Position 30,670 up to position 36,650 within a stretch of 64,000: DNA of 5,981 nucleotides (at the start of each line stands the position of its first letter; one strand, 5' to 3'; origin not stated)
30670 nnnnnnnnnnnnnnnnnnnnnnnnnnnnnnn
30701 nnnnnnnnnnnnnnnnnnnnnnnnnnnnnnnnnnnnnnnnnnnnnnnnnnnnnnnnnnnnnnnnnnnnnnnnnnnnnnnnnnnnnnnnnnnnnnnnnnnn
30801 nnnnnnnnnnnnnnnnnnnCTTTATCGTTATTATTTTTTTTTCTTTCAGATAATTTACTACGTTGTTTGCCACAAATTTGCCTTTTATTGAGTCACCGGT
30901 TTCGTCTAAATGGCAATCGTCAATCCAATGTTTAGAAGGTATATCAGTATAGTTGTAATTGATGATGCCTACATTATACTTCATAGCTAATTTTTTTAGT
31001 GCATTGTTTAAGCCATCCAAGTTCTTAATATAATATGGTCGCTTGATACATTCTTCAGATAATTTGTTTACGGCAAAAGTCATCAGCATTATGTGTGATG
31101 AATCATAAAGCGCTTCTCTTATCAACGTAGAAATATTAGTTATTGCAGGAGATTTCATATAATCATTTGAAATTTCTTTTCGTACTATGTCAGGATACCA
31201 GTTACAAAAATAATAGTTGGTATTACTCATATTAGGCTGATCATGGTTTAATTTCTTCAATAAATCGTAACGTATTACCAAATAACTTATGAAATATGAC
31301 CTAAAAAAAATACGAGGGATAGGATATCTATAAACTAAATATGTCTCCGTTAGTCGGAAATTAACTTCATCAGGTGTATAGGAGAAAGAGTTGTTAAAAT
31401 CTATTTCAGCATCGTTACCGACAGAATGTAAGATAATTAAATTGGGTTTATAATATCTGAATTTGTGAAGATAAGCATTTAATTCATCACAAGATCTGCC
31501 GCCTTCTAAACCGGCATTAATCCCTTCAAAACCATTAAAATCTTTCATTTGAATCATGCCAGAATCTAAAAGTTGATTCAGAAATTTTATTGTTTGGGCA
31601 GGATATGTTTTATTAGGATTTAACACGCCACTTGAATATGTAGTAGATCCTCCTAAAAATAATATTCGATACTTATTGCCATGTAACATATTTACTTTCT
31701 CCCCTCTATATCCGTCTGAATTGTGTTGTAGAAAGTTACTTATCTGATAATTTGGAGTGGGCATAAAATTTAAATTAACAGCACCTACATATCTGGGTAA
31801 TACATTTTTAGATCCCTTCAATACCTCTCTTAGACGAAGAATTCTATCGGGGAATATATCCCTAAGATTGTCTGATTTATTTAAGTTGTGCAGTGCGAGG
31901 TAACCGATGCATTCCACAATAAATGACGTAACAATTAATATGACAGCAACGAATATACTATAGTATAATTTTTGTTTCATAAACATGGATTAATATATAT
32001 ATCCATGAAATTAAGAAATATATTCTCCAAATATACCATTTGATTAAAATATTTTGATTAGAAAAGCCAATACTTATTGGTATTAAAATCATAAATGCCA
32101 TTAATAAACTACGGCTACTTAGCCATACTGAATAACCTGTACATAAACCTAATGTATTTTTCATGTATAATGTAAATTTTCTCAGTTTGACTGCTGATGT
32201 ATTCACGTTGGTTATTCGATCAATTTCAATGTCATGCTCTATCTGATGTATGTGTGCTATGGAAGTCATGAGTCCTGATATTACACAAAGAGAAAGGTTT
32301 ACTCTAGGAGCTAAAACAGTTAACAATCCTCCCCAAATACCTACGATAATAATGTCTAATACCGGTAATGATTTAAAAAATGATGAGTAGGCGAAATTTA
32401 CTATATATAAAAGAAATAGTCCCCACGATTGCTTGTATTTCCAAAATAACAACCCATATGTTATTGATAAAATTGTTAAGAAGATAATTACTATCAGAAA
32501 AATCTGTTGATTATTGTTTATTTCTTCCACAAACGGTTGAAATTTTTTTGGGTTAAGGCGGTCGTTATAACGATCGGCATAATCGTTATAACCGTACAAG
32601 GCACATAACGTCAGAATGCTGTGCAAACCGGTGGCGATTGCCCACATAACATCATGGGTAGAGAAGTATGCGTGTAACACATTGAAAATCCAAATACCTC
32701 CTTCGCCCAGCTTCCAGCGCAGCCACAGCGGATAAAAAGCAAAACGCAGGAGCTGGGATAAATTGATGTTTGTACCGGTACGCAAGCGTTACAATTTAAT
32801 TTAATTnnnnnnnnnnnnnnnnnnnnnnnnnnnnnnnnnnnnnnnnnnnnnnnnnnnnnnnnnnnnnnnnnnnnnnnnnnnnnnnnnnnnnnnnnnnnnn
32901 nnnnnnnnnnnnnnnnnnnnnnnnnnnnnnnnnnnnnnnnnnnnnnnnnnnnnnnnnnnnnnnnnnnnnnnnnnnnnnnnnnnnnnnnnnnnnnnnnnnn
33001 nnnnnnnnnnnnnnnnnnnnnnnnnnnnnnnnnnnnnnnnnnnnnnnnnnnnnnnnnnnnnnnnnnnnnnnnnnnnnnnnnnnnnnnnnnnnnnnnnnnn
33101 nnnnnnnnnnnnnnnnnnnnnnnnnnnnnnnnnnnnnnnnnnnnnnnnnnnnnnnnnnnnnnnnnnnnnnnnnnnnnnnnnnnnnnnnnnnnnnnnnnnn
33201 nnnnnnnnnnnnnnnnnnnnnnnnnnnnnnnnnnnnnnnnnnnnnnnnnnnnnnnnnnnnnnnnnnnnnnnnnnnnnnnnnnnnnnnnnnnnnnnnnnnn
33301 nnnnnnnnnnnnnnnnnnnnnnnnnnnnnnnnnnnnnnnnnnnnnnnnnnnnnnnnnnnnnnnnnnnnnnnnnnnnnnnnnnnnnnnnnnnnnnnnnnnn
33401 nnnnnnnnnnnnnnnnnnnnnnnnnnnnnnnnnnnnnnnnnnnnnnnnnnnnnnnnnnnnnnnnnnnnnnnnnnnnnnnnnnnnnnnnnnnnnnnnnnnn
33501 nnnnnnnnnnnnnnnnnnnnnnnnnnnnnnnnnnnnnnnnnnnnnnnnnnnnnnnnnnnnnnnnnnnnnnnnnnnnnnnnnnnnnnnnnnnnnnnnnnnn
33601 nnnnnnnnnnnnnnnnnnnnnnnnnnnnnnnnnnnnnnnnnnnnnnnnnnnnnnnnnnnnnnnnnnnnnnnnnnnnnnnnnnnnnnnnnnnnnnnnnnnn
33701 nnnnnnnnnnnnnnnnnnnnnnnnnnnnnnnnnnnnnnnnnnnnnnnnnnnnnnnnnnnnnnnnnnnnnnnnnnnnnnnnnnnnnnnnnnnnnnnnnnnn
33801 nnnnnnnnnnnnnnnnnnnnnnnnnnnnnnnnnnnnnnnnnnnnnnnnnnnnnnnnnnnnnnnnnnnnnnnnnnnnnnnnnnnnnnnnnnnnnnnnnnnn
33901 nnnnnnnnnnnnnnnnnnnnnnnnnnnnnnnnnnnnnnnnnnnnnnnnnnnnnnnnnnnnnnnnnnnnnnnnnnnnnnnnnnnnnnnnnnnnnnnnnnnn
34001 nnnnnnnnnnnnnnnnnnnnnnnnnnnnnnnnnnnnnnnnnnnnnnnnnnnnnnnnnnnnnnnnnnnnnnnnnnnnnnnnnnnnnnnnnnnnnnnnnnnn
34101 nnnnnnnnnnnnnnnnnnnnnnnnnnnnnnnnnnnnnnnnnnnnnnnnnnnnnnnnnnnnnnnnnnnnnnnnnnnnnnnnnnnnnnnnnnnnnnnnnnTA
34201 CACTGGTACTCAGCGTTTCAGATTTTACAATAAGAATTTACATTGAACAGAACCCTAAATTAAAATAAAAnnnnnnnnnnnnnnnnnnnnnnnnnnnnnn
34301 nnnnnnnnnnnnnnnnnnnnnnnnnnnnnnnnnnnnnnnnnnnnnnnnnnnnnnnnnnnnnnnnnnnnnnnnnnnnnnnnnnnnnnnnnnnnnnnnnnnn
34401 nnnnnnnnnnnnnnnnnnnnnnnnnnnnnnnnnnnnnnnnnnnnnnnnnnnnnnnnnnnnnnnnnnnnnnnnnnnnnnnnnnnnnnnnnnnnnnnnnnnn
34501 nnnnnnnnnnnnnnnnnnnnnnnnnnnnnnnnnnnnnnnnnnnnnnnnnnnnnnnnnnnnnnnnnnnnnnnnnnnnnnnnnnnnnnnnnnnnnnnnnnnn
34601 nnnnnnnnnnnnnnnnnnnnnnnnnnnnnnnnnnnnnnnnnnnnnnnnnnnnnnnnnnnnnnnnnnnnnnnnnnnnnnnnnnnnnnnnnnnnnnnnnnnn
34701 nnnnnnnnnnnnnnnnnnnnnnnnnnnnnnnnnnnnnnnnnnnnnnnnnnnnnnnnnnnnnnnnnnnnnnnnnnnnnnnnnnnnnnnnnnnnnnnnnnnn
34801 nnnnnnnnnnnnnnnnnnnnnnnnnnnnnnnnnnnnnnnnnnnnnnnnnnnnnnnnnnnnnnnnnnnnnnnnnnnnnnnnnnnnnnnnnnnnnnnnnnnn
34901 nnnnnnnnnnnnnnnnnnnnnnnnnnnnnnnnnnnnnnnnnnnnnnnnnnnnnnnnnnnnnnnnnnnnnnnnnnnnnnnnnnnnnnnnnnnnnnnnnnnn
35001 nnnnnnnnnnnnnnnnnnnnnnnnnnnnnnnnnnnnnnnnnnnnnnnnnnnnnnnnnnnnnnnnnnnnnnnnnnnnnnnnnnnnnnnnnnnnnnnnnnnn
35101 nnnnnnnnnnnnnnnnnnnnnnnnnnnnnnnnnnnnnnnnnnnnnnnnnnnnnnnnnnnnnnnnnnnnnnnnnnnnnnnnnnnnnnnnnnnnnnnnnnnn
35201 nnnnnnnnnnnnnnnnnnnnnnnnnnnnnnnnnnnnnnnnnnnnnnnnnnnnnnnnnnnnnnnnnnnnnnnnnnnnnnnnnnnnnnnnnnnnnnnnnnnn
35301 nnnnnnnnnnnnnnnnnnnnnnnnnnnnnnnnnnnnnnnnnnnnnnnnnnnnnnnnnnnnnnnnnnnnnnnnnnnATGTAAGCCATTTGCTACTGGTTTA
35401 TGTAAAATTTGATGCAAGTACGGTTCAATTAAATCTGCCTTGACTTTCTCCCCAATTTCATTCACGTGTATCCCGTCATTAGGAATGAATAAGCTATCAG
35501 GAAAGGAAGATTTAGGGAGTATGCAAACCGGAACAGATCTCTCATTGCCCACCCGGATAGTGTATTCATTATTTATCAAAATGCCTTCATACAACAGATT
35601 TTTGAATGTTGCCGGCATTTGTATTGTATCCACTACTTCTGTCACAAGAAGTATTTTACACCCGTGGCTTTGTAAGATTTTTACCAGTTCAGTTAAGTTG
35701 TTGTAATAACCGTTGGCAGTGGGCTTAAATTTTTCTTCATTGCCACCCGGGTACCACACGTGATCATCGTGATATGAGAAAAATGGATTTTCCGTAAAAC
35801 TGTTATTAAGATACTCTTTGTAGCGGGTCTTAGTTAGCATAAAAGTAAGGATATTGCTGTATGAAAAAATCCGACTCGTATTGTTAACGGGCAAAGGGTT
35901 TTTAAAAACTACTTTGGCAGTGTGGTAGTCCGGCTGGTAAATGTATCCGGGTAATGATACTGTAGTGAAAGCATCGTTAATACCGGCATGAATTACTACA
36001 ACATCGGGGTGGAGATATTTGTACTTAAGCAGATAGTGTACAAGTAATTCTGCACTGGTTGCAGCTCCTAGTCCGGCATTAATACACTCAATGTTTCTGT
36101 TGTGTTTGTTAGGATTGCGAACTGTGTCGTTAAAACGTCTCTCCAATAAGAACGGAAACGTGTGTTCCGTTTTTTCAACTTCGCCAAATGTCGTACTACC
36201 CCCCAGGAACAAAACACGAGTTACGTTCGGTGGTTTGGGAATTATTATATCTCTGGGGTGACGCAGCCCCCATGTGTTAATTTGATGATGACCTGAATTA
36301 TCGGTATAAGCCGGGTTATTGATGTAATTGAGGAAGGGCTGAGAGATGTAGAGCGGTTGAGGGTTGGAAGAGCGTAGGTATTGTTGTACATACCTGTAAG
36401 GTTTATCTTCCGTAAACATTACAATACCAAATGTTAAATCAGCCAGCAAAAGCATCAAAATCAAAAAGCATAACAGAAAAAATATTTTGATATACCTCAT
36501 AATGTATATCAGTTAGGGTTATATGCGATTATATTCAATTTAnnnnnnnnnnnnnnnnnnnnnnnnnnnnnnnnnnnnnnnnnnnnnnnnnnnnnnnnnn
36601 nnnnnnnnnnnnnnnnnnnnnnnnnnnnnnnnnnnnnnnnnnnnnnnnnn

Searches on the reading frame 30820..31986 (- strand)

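Call 4: search_protein_families(library=pfam, proteins=[window:30820-31986:-], max_evalue=0.01)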
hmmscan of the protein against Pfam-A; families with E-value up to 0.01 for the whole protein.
window:30820-31986:- (389 aa): 1 family
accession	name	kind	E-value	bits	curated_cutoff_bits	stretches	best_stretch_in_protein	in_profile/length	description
PF13472.12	Lipase_GDSL_2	-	0.00028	21.9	32.9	1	110-364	1-175/178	GDSL-like Lipase/Acylhydrolase family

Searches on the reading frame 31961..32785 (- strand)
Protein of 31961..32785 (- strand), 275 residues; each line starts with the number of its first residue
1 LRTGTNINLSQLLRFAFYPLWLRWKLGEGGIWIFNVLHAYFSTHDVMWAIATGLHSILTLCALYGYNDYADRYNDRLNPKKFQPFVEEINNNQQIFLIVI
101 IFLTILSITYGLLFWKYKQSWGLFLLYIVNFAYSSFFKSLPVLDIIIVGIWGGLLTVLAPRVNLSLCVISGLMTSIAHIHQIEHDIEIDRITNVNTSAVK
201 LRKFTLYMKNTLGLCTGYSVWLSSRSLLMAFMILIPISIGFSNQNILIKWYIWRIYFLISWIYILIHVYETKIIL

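Call 4: search_protein_families(library=pfam, proteins=[window:31961-32785:-], max_evalue=0.01)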
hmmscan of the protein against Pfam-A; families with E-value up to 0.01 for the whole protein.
window:31961-32785:- (275 aa): 1 family
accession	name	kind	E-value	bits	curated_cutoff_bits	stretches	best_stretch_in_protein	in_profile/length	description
PF01040.23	UbiA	-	6.5e-12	45.7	34.2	1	41-242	14-221/250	UbiA prenyltransferase family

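Call 55: search_protein_families(library=ncbifam, proteins=[window:31961-32785:-], max_evalue=0.01)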
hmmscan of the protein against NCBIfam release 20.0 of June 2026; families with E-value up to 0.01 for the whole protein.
window:31961-32785:- (275 aa): 4 families
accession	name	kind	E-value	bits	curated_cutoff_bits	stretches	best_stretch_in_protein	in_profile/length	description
NF008977.0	PRK12324.1-2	equivalog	3.1e-12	46.5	234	1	44-172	34-160/297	decaprenyl-phosphate phosphoribosyltransferase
NF009516.0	PRK12875.1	equivalog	4.9e-10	39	205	1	23-225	27-232/292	prenyltransferase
NF006088.0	PRK08238.1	equivalog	9.4e-05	21.2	351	1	41-149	221-328/482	UbiA family prenyltransferase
NF008978.0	PRK12324.1-4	equivalog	0.0015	17.6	207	1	61-161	81-181/322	decaprenyl-phosphate phosphoribosyltransferase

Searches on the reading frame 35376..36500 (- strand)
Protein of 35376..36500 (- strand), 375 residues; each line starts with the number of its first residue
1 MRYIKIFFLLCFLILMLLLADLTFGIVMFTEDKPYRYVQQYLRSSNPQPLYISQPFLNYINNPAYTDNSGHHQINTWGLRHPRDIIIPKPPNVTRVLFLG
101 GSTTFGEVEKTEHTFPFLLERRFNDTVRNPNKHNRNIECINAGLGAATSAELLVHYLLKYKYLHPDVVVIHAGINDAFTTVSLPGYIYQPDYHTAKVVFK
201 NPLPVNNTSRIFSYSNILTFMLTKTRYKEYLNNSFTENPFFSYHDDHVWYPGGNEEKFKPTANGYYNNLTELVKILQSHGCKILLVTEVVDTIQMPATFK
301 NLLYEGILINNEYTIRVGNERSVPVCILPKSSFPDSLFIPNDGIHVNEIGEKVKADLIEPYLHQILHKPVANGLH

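Call 5: search_protein_families(library=pfam, proteins=[window:35376-36500:-], max_evalue=0.01)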
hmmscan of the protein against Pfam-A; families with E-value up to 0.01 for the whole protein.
window:35376-36500:- (375 aa): 2 families
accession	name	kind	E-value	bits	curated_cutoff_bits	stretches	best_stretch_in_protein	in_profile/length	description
PF13472.12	Lipase_GDSL_2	-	2.3e-12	48.2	32.9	1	98-352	1-177/178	GDSL-like Lipase/Acylhydrolase family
PF00657.28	Lipase_GDSL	-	1.1e-06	29.4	23.6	1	96-356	1-206/208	GDSL-like Lipase/Acylhydrolase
